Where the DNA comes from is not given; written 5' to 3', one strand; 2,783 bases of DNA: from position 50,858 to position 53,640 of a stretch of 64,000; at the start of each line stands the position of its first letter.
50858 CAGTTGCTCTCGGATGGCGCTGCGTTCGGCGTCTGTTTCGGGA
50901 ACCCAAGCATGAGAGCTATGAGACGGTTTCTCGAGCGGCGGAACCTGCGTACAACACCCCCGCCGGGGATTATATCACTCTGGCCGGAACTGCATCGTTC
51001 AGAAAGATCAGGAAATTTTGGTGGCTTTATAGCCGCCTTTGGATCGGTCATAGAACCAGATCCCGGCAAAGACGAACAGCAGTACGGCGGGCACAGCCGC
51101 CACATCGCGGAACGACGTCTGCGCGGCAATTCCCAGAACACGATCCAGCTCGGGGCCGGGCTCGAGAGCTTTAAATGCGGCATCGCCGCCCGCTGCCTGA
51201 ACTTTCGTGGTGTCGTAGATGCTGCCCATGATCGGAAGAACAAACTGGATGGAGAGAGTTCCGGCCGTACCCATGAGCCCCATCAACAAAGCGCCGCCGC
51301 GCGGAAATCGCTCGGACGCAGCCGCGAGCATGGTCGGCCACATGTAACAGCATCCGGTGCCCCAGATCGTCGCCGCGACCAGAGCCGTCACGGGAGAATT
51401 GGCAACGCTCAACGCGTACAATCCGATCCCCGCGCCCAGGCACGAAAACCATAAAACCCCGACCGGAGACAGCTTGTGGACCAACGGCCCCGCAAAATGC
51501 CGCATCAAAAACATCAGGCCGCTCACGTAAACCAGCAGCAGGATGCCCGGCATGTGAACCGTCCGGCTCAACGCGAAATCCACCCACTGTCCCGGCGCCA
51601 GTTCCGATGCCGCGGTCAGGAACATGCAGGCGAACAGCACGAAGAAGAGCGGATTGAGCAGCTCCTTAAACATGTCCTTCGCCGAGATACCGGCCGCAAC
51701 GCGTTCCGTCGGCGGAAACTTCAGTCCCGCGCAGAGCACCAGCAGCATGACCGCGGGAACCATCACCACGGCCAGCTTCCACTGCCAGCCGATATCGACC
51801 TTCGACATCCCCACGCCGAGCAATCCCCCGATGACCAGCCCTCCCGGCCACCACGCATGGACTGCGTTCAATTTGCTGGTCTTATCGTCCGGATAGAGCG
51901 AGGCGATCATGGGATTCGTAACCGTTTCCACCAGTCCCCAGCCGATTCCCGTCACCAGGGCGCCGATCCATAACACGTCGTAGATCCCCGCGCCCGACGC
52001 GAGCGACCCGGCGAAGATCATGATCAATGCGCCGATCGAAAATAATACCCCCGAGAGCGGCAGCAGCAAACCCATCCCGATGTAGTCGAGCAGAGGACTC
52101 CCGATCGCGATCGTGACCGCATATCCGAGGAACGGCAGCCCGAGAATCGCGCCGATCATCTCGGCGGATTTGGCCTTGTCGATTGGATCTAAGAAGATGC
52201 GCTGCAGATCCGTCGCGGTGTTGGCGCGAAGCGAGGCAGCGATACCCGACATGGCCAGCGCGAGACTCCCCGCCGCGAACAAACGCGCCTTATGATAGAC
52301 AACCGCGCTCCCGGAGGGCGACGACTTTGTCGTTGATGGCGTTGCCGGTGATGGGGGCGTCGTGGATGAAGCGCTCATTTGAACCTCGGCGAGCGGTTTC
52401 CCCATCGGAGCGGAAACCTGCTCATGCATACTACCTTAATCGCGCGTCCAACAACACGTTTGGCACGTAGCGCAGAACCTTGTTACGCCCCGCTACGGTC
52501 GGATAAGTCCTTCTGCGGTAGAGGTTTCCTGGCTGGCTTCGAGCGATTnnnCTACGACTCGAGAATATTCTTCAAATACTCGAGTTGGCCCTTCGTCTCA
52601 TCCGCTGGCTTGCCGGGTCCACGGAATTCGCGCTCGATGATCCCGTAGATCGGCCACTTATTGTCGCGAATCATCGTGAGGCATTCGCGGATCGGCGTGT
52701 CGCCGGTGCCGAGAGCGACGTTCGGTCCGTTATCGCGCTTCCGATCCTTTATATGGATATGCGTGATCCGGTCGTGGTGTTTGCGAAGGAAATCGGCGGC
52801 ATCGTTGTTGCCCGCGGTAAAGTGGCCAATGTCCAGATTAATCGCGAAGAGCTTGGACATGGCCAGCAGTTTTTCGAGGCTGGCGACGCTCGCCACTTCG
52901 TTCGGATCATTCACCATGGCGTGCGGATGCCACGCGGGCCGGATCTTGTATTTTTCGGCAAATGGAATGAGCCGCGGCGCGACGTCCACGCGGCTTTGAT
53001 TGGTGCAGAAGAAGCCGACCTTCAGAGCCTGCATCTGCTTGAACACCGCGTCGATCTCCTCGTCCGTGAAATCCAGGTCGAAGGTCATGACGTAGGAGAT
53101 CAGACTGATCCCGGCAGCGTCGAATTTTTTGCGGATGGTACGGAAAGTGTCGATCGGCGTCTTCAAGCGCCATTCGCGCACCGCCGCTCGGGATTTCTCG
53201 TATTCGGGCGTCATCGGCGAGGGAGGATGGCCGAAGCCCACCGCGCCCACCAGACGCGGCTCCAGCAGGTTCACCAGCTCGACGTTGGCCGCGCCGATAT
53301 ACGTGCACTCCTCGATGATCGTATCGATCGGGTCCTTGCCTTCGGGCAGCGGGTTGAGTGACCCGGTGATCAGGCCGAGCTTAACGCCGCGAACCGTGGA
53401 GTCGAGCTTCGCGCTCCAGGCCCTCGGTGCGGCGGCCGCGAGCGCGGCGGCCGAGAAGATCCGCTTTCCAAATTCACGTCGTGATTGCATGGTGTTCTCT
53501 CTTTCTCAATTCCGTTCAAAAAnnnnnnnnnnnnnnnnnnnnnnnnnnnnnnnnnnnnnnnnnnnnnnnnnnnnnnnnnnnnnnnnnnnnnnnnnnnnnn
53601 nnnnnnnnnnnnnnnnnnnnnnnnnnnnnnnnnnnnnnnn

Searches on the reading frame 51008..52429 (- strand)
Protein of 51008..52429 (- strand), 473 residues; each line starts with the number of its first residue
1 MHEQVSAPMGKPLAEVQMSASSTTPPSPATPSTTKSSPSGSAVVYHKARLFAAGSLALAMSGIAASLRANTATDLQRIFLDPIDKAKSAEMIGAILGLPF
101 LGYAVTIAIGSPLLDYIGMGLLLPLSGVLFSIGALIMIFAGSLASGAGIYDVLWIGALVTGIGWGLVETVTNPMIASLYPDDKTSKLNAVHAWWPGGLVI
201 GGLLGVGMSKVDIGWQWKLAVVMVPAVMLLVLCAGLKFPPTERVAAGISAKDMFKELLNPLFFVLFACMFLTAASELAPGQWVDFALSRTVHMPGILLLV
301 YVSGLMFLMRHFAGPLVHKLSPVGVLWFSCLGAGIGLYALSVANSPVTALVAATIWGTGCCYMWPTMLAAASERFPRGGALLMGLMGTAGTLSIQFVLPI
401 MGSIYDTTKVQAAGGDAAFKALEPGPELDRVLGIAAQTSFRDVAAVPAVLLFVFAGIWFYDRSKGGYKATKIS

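Call 8: search_protein_families(library=pfam, proteins=[window:51008-52429:-], max_evalue=0.01)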
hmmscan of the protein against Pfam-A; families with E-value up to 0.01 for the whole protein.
window:51008-52429:- (473 aa): 2 families
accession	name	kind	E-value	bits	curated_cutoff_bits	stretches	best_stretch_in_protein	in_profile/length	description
PF07690.21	MFS_1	-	2.5e-23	83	33.4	1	57-393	9-342/347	Major Facilitator Superfamily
PF00083.30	Sugar_tr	-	2.7e-10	40.1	22.3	1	87-233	43-188/452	Sugar (and other) transporter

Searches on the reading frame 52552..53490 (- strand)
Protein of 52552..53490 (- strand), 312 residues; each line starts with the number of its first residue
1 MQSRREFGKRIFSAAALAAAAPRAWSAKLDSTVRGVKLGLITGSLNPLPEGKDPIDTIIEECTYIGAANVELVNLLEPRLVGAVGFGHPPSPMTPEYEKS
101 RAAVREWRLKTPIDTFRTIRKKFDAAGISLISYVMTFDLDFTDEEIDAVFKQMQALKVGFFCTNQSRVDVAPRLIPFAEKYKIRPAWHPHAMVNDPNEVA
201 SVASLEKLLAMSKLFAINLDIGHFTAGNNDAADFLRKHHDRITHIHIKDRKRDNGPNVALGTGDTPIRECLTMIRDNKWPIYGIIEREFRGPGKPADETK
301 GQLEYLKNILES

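Call 46: search_protein_families(library=pfam, proteins=[window:52552-53490:-], max_evalue=0.001)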
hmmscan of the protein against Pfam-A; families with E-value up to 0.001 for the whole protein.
window:52552-53490:- (312 aa): 2 families
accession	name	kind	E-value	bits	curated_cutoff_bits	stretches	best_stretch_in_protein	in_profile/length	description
PF01261.30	AP_endonuc_2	-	8.5e-13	49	31.1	1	173-308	110-248/249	Xylose isomerase-like TIM barrel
PF03786.19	UxuA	-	0.00046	19.5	23.7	1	173-257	190-282/352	D-mannonate dehydratase (UxuA)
